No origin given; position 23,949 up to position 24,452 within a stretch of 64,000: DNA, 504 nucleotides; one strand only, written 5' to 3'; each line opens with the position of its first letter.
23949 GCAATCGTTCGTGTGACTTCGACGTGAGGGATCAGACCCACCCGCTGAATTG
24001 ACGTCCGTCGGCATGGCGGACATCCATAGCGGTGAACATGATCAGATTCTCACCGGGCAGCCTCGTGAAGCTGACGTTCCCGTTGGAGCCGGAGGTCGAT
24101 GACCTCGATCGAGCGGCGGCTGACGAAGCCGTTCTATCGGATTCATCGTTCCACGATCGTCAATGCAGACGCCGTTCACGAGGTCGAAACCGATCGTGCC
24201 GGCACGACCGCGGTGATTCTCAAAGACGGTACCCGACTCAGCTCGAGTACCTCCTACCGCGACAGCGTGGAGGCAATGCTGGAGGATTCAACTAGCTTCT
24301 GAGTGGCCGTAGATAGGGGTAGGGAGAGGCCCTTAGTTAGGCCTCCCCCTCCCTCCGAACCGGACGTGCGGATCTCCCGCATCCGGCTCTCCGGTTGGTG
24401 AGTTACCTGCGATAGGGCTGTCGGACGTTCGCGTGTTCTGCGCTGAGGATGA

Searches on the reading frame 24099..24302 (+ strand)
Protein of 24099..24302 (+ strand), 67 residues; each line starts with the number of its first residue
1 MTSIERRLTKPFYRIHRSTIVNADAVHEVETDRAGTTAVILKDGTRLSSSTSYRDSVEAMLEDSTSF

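Call 55: search_protein_families(library=pfam, proteins=[window:24099-24302:+], max_evalue=0.01)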
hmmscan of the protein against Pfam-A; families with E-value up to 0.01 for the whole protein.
window:24099-24302:+ (67 aa): 1 family
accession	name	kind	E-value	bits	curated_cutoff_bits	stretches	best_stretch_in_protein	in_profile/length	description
PF04397.21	LytTR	-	2.7e-13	50.4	22.6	1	1-61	36-97/98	LytTr DNA-binding domain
